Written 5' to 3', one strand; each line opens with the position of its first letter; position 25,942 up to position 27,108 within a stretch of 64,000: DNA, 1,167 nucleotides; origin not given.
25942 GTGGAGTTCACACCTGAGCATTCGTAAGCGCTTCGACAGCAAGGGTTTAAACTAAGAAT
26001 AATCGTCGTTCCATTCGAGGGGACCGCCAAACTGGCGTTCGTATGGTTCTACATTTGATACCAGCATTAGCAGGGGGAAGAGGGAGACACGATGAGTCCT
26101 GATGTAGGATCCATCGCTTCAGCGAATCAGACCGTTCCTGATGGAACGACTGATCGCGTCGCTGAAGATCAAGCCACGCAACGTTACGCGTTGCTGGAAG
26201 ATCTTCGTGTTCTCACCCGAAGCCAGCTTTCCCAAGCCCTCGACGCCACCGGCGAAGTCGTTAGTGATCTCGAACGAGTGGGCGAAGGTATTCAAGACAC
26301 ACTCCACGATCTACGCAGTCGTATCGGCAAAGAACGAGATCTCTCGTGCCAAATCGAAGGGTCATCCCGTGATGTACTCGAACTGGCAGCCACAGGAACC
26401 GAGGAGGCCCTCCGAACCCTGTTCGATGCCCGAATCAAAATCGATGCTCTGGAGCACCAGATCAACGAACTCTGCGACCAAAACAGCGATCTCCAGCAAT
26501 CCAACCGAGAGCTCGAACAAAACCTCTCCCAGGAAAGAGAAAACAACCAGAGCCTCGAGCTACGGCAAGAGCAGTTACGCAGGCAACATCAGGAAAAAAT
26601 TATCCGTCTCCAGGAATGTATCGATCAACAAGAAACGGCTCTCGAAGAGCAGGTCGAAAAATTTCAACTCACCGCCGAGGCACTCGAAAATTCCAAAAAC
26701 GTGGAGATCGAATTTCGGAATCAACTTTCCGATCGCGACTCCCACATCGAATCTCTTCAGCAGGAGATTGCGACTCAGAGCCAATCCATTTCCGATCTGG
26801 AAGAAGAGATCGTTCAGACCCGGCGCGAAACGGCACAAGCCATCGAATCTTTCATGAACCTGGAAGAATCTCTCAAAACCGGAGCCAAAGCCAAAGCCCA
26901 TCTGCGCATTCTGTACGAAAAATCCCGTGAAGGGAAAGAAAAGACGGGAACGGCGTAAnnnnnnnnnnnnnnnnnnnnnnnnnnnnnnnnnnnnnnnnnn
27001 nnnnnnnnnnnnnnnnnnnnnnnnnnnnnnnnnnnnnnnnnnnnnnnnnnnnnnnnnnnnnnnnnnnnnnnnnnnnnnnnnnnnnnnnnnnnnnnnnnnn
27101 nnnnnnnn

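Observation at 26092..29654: Tandem coiled-coil proteins, the second carrying an HD-GYP phosphodiesterase: cytoskeleton-like c-di-GMP effector?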

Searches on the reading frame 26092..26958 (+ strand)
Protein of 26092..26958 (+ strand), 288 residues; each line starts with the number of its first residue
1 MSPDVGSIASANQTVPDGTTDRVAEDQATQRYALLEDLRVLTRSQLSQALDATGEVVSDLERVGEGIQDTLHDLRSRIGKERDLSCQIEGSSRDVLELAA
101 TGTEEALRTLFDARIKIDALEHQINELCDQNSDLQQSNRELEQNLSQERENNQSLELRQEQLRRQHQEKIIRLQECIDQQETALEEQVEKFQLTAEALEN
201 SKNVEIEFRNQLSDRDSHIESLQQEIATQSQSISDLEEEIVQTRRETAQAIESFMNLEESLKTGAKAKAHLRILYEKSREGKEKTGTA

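Call 3: search_protein_families(library=pfam, proteins=[window:26092-26958:+], max_evalue=0.01)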
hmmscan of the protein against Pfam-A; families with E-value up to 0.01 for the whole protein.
window:26092-26958:+ (288 aa): 0 families

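Call 6: search_protein_families(library=ncbifam, proteins=[window:26092-26958:+], max_evalue=1)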
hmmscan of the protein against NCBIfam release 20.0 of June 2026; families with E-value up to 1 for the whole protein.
window:26092-26958:+ (288 aa): 20 families
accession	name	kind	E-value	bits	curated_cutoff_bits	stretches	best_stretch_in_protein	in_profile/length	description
NF047388.1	SA1320_fam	subfamily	2.6e-06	26.2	230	2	153-263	461-574/644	SA1320 family protein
TIGR02168.1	SMC_prok_B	equivalog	1.5e-05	23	567.35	1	65-273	246-896/1181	chromosome segregation protein SMC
TIGR04523.1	Mplasa_alph_rch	subfamily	1.6e-05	23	270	1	115-248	211-352/745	helix-rich protein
NF002572.0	PRK02224.1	equivalog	0.0032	15.8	1087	1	46-272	211-425/888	DNA double-strand break repair ATPase Rad50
NF045780.1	TrlF_fam_ATP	equivalog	0.0038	16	350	1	58-276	390-623/944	TrlF family AAA-like ATPase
NF041035.1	Rad50_Halo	equivalog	0.0081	14.5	1000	1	65-264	202-396/883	DNA double-strand break repair ATPase Rad50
TIGR03794.1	NHLM_micro_HlyD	equivalog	0.01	14.8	156.2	1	52-282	75-306/421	NHLP bacteriocin system secretion protein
NF047516.1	LA_3659_fam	equivalog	0.011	15.3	36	1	66-203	69-208/221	LA_3659 family protein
NF047514.1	SpiroCoCo_N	equivalog_domain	0.011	15.3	75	1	66-203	69-208/221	SpiroCoCo family coiled-coil protein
TIGR04211.1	SH3_and_anchor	equivalog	0.012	15.2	65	2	105-202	63-155/198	TIGR04211 family SH3 domain-containing protein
NF045487.1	ASRP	equivalog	0.012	14.3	300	2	114-263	117-467/593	archaea-specific SMC-related protein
NF046048.1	NlpC_P60_DIP1281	equivalog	0.028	13.2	517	1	82-253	159-329/587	DIP1281 family NlpC/P60 protein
TIGR02169.1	SMC_prok_A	equivalog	0.028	12.1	729.4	1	166-283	250-368/1165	chromosome segregation protein SMC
TIGR03752.1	conj_TIGR03752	hypoth_equivalog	0.041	13.1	241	1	96-271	50-216/471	TIGR03752 family integrating conjugative element protein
NF043073.1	MMSYN1_0195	equivalog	0.16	10.1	1250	1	115-256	381-515/1021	spermidine/putrescine ABC transporter permease/substrate-binding protein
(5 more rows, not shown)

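Call 15: find_homologous_proteins(query=window:26092-26955:+, max_evalue=0.001)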
Query window:26092-26955:+ (288 aa): 2 proteins with E <= 0.001 among 2210 candidates.
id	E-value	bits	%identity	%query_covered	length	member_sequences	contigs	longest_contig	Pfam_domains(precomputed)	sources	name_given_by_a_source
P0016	5.9e-154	529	92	100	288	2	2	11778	-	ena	-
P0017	3.0e-87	311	89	61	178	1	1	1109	-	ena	-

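Call 16: find_encoding_contigs(protein=P0016, flank=10000, max_places=6)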
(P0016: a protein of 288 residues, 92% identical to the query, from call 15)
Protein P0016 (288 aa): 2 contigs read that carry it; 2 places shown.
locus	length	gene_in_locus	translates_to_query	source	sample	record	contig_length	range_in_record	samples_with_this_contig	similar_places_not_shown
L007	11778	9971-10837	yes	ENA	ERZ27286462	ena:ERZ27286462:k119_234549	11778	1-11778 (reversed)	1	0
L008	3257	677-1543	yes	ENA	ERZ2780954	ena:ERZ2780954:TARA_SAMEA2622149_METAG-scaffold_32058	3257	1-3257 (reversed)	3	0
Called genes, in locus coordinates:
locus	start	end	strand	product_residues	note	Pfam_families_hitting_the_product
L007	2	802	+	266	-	?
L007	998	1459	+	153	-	PF00436:SSB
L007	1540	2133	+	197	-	PF00677:Lum_binding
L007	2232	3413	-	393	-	PF02470:MlaD, PF25847:YgzA (faint), PF28544:Helical_needle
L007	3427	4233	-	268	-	PF00005:ABC_tran, PF13304:AAA_21 (faint)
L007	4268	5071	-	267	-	PF02405:MlaE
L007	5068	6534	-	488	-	-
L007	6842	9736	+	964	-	PF12895:ANAPC3 (faint), PF13424:TPR_12 (faint), PF13429:TPR_15 (faint), PF14561:TPR_20 (faint), PF25058:ARM_TT21 (faint), PF23914:TPR_CcmH_CycH (weak), PF14559:TPR_19 (weak), PF13485:Peptidase_MA_2 (weak), +13 more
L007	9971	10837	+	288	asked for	-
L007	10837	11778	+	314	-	?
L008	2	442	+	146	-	?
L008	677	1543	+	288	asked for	-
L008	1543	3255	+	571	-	?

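Call 75: search_protein_families(library=padloc, proteins=[window:26092-26955:+], max_evalue=0.01)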
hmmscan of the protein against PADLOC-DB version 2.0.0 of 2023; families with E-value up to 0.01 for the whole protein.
window:26092-26955:+ (288 aa): 6 families
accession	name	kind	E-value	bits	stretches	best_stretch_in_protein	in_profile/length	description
PDLC00550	JetC2|JetC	-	0.00017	17.4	1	115-262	277-935/1355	DUF3584 domain; MukB-like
PDLC03865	LmuB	-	0.00019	17.7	1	112-242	375-499/1007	-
PDLC00519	JetC1|JetC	-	0.0017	14.7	1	112-267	267-474/1097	DUF3584 domain; MukB-like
PDLC03868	LmuB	-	0.0033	13.7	1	22-279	217-465/1035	-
PDLC03859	LmuB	-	0.0046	14.2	1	34-254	248-475/611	-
PDLC00551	JetC2|JetC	-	0.0061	12.4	1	104-266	809-970/1365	DUF3584 domain; MukB-like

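Call 80: predict_structure(alignment_id=A8)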
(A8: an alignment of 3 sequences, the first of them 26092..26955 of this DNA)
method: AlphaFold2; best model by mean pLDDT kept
length: 288 residues; sequences in the alignment: 3
mean_pLDDT: 82.2   pTM: 0.32
mean pLDDT of the five models: 82.2, 78.6, 76.0, 75.5, 67.3
residues with pLDDT >= 90: 143; 70-90: 85; 50-70: 27; < 50: 33
segments of 3 or more residues with pLDDT < 50: 1-20, 84-90, 283-288
pLDDT, mean of each block of 10 residues (from residue 1): 40 40 66 82 82 82 81 74 47 59 80 92 96 97 97 97 98 98 97 96 98 97 97 97 94 90 80 75 45
secondary structure, 60 per line:
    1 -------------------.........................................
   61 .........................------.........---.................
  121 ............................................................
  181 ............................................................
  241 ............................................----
elements in order: H20-85 H92-100 H104-284
